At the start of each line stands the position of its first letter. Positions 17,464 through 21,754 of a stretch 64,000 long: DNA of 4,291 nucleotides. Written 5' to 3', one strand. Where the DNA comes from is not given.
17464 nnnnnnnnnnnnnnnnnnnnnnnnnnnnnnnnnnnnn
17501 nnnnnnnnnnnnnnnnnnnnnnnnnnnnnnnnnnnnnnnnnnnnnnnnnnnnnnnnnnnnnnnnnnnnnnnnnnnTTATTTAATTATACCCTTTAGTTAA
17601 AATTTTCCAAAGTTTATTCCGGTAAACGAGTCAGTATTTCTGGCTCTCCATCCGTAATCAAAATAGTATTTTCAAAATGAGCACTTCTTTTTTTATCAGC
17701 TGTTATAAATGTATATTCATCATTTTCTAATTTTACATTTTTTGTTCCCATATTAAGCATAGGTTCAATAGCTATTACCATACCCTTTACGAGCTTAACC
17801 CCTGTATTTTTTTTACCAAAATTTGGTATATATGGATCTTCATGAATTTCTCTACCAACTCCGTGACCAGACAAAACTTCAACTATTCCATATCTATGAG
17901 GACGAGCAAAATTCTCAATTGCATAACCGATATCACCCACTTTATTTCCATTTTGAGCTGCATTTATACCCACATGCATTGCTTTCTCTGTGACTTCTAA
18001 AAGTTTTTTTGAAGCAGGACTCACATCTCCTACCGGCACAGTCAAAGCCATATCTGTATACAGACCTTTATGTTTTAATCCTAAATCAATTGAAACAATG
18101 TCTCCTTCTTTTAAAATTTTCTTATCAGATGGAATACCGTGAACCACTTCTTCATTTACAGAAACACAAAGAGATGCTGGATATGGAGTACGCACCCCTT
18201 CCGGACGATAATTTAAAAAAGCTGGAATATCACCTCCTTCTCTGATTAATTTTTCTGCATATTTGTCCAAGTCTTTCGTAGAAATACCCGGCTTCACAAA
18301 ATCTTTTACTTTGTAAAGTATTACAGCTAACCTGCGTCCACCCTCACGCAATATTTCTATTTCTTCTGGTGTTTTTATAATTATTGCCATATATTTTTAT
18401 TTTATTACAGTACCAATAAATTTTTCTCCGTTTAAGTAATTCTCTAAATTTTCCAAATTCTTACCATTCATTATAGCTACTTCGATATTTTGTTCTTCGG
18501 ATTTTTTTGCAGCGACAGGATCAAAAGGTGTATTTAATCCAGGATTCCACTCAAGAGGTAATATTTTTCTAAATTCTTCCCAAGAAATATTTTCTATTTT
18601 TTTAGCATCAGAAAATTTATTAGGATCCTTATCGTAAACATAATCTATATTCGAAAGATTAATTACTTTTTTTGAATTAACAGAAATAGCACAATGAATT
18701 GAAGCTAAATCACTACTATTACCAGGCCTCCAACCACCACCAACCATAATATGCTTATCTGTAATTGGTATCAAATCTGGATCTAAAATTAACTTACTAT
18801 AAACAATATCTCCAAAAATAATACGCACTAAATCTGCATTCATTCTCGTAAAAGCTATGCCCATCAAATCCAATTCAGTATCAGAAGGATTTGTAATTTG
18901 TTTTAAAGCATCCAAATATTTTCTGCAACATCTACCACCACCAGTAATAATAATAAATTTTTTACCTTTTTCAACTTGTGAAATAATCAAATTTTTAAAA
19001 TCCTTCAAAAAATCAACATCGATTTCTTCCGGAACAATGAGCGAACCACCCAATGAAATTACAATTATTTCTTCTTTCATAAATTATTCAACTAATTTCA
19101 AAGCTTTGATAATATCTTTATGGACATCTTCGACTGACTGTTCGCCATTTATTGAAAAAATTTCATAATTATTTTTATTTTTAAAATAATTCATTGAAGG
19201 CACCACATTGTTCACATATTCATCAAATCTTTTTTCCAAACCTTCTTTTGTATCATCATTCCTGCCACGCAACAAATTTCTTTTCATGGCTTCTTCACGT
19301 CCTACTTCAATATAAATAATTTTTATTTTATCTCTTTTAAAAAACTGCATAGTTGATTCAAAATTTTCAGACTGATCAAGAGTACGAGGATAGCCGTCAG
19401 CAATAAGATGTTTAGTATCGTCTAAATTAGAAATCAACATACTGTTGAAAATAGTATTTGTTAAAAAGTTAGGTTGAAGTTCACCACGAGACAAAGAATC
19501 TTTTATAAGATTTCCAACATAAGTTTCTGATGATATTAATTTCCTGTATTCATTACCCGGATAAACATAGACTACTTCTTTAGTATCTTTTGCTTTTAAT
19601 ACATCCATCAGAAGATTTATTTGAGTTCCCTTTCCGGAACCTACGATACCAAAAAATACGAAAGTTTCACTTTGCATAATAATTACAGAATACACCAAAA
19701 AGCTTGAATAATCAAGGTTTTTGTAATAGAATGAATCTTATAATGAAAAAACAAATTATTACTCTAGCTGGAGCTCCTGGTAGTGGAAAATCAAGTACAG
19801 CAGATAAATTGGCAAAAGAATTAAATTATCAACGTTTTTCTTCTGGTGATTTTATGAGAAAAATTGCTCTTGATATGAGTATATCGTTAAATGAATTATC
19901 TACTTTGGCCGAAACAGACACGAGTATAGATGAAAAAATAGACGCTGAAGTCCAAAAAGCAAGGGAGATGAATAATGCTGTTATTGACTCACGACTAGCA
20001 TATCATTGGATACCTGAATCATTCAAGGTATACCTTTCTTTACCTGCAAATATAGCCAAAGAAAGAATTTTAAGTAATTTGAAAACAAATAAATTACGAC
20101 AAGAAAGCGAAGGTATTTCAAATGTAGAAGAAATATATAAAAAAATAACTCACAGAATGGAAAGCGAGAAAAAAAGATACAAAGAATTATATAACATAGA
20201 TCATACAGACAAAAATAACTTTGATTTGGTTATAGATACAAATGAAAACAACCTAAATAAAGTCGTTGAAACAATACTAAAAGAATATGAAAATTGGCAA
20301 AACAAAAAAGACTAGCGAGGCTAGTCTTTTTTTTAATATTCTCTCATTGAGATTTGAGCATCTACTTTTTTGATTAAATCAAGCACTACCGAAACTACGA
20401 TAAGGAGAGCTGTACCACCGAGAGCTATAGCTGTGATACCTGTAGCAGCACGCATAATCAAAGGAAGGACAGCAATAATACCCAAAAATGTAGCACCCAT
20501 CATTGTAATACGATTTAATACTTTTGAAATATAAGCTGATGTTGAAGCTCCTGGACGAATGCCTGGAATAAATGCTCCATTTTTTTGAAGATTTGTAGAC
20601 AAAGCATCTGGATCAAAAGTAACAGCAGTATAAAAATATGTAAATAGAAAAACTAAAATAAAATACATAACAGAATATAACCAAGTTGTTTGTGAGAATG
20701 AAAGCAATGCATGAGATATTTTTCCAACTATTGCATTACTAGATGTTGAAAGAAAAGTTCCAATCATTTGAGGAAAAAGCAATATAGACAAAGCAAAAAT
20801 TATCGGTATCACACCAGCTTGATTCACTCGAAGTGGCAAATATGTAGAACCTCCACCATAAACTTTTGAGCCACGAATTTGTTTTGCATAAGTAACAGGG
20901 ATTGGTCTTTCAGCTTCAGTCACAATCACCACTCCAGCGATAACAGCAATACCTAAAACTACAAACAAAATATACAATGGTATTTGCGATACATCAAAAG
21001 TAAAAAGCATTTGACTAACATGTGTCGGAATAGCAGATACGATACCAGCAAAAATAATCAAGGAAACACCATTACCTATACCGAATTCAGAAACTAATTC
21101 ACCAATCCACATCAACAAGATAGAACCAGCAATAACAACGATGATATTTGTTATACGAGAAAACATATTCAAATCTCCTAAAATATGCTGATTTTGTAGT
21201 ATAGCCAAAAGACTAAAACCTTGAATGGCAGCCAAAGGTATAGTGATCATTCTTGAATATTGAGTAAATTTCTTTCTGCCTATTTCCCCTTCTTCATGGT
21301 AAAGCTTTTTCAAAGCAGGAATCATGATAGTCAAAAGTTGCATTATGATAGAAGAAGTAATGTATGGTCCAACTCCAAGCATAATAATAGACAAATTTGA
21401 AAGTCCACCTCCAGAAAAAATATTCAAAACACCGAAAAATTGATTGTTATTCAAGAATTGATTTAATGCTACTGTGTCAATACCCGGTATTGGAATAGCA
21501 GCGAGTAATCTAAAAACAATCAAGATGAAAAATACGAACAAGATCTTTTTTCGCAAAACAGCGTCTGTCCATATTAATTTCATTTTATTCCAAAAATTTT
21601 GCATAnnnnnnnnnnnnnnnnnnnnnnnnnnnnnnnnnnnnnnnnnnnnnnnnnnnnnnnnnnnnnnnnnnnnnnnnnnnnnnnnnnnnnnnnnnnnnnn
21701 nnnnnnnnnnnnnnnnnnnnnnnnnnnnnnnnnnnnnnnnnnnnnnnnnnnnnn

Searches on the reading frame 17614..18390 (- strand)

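Call 38: search_protein_families(library=pfam, proteins=[window:17614-18390:-], max_evalue=0.00001)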
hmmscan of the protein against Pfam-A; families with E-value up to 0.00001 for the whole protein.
window:17614-18390:- (258 aa): 1 family
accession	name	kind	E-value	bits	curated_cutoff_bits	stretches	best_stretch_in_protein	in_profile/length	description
PF00557.29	Peptidase_M24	-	7.5e-47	160.2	23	1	13-247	2-208/208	Metallopeptidase family M24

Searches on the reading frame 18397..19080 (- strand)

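Call 38: search_protein_families(library=pfam, proteins=[window:18397-19080:-], max_evalue=0.00001)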
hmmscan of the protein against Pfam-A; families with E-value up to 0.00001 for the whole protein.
window:18397-19080:- (227 aa): 1 family
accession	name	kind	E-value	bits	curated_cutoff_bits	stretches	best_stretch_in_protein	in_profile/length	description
PF00696.33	AA_kinase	-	1.2e-23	84.5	24.9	1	5-205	2-234/234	Amino acid kinase family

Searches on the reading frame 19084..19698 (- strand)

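Call 38: search_protein_families(library=pfam, proteins=[window:19084-19698:-], max_evalue=0.00001)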
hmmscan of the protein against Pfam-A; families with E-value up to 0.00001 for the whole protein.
window:19084-19698:- (204 aa): 3 families
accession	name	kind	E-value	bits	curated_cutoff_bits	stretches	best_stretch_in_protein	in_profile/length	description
PF00406.28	ADK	-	3.4e-22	79.6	26.8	1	16-176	2-150/151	Adenylate kinase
PF13207.12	AAA_17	-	7.6e-12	46.1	27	1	16-154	1-135/136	AAA domain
PF02223.23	Thymidylate_kin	-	1.1e-07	32.2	27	0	17-196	3-185/185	Thymidylate kinase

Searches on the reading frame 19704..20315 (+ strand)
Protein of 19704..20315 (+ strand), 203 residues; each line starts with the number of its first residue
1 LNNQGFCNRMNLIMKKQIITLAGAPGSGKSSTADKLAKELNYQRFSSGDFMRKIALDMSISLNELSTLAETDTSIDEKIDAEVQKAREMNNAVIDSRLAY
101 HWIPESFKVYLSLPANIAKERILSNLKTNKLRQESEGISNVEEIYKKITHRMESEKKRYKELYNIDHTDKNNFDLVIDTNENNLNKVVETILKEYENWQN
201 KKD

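Call 38: search_protein_families(library=pfam, proteins=[window:19704-20315:+], max_evalue=0.00001)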
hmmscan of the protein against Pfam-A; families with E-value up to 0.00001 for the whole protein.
window:19704-20315:+ (203 aa): 6 families
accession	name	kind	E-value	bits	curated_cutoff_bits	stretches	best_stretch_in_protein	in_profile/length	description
PF13189.12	Cytidylate_kin2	-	4.3e-15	56.8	28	1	18-180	1-175/176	Cytidylate kinase-like family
PF13207.12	AAA_17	-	3.9e-13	50.3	27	1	23-101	2-83/136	AAA domain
PF13238.12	AAA_18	-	1.3e-12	48.7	29.4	1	19-134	1-120/128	AAA domain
PF02224.24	Cytidylate_kin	-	8.3e-11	42.4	26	0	19-73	1-58/211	Cytidylate kinase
PF00406.28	ADK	-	2.2e-06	28.3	26.8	0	21-66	1-46/151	Adenylate kinase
PF13671.12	AAA_33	-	3.7e-06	27.7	27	1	19-95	2-76/143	AAA domain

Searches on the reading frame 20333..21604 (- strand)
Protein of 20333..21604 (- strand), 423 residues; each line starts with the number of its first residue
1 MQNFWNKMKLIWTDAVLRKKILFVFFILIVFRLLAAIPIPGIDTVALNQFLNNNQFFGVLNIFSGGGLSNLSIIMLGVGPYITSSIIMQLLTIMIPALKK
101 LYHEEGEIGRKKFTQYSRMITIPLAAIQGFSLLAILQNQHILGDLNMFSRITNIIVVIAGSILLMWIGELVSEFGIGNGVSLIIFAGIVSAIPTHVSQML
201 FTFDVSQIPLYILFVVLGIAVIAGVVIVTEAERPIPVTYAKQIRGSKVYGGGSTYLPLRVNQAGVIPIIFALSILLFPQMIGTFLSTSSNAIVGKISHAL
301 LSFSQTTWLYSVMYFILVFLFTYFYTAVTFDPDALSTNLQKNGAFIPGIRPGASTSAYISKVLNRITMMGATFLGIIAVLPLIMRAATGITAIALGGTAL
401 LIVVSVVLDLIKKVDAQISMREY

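Call 38: search_protein_families(library=pfam, proteins=[window:20333-21604:-], max_evalue=0.00001)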
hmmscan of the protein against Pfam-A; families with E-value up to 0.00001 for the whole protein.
window:20333-21604:- (423 aa): 1 family
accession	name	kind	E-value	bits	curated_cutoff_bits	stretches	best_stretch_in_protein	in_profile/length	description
PF00344.25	SecY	-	6.5e-101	338.2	32.2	1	72-410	1-305/306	SecY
